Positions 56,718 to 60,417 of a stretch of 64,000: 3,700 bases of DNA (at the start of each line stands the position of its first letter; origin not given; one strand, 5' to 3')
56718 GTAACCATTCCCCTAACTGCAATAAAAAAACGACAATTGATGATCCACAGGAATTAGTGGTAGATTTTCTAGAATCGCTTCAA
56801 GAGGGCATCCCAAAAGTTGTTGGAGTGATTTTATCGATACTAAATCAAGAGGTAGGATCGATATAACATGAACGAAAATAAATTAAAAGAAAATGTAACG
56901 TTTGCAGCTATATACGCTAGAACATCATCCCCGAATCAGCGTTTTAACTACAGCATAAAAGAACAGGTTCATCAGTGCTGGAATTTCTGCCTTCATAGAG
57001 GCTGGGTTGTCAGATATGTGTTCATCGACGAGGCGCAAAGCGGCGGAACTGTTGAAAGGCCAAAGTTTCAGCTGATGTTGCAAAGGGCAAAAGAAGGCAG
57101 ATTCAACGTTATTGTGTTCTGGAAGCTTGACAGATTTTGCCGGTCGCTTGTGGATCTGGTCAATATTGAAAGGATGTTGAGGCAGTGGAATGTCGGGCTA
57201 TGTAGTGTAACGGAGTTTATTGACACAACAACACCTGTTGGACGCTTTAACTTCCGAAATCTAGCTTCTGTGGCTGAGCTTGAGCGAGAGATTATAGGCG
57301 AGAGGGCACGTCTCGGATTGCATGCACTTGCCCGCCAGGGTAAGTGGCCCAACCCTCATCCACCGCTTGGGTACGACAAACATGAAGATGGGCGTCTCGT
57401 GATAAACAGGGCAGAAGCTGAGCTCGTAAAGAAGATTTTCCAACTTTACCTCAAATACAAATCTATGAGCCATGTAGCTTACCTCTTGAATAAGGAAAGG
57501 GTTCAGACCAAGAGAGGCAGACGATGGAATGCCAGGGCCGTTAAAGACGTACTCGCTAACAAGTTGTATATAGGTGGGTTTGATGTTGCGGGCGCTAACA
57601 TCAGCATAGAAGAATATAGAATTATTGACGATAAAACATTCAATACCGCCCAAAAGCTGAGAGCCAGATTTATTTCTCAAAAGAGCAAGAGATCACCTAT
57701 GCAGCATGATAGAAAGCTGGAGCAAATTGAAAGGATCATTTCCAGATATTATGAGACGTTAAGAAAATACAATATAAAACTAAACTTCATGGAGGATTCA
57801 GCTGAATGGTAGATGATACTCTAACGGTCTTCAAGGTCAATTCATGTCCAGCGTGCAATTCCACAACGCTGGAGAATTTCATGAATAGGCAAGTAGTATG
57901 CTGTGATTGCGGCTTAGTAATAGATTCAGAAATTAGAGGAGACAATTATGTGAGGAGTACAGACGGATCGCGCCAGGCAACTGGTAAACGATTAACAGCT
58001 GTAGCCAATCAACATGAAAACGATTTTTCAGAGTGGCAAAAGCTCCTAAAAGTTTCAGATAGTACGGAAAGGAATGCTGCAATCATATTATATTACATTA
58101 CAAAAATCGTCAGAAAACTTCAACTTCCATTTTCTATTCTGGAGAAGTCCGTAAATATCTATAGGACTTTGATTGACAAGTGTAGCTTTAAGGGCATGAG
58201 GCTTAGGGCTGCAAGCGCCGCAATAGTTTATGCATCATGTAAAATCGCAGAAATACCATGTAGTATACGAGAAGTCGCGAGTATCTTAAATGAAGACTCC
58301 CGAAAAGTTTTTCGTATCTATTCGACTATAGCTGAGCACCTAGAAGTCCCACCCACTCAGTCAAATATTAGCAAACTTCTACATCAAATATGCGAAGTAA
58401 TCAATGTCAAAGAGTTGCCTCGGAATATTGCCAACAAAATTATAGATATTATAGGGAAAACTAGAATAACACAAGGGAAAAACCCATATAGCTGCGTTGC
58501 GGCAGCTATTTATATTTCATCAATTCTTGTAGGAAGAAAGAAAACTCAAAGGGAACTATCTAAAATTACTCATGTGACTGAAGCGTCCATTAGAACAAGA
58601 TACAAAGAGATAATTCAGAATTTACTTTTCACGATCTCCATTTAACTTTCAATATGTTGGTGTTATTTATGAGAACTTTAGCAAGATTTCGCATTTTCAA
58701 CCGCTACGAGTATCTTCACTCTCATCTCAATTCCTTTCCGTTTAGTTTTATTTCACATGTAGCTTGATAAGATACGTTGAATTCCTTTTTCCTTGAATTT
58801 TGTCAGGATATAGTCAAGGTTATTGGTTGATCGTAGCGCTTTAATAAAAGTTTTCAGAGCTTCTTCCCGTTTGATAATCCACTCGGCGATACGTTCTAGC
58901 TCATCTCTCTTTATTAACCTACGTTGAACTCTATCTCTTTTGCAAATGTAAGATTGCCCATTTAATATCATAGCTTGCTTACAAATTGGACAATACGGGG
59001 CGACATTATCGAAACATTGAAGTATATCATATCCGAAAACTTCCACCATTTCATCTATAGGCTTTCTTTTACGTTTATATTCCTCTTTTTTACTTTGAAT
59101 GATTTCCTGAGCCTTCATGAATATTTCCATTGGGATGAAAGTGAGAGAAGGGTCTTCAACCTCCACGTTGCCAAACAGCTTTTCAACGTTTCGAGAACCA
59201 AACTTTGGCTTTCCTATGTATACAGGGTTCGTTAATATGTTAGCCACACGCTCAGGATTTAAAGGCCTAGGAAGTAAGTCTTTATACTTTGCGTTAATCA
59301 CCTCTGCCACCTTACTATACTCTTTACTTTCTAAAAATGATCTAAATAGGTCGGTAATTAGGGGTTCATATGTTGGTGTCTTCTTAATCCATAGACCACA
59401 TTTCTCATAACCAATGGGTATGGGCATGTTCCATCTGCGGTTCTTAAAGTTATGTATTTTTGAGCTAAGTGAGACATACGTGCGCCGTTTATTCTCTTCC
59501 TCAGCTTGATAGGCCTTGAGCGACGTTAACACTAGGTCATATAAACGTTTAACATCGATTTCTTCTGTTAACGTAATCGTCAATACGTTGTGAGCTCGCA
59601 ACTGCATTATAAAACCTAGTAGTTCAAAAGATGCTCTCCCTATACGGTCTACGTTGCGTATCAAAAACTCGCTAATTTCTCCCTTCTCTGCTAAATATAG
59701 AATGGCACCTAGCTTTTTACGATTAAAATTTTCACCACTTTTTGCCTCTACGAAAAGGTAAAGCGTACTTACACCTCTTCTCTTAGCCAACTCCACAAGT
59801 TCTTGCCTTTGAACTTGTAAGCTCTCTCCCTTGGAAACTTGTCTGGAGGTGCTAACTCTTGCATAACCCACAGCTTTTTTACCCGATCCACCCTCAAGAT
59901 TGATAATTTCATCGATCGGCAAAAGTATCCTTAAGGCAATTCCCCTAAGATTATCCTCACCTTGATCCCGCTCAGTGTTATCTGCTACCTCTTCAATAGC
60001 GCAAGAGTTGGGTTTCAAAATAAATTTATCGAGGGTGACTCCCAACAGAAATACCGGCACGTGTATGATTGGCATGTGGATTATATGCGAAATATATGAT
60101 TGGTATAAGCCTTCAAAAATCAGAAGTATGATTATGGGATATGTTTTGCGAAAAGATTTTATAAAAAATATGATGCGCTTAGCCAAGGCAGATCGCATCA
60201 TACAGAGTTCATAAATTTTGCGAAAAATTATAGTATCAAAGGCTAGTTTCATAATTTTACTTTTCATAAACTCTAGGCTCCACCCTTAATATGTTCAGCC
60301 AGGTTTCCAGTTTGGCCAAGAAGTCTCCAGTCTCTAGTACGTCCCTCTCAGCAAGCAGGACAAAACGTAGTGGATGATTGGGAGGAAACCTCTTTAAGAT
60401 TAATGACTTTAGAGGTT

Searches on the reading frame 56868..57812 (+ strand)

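Call 10: search_protein_families(library=pfam, proteins=[window:56868-57812:+], max_evalue=0.01)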
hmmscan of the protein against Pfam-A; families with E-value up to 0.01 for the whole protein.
window:56868-57812:+ (314 aa): 2 families
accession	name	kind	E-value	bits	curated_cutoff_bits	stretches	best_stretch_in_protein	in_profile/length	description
PF00239.26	Resolvase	-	1.9e-34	119.3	23.3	1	13-160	1-145/145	Resolvase, N terminal domain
PF07508.19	Recombinase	-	1.3e-14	54.7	21.1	1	182-266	2-100/102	Recombinase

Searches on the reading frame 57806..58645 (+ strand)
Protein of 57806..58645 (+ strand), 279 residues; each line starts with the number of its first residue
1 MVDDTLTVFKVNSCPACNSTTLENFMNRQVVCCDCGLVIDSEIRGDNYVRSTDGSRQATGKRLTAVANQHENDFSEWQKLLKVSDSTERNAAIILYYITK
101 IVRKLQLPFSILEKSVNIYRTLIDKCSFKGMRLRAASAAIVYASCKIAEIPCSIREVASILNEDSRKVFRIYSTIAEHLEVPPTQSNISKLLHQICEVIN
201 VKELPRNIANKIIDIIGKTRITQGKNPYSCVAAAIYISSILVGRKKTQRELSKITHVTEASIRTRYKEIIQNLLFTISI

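Call 10: search_protein_families(library=pfam, proteins=[window:57806-58645:+], max_evalue=0.01)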
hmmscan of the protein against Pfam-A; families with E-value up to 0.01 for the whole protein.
window:57806-58645:+ (279 aa): 4 families
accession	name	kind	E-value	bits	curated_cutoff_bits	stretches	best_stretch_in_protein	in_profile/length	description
PF00382.24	TFIIB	-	1.8e-23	82.8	23.6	2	187-271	7-91/92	Transcription factor TFIIB repeat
PF08271.17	Zn_Ribbon_TF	-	5.2e-06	26.3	29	1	14-42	3-32/43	TFIIB zinc-binding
PF00134.28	Cyclin_N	-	5.3e-05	23.4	23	1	74-163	13-104/127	Cyclin, N-terminal domain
PF14768.12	RPA_interact_C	-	0.00052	20.9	25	1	14-73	2-50/80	Replication protein A interacting C-terminal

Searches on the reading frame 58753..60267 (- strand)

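Call 10: search_protein_families(library=pfam, proteins=[window:58753-60267:-], max_evalue=0.01)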
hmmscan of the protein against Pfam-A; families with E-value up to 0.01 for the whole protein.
window:58753-60267:- (504 aa): 2 families
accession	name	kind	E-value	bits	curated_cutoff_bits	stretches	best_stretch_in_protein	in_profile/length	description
PF00239.26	Resolvase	-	6.1e-18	65.8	23.3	1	132-260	1-126/145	Resolvase, N terminal domain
PF07508.19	Recombinase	-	5.6e-07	30.2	21.1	1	301-391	4-100/102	Recombinase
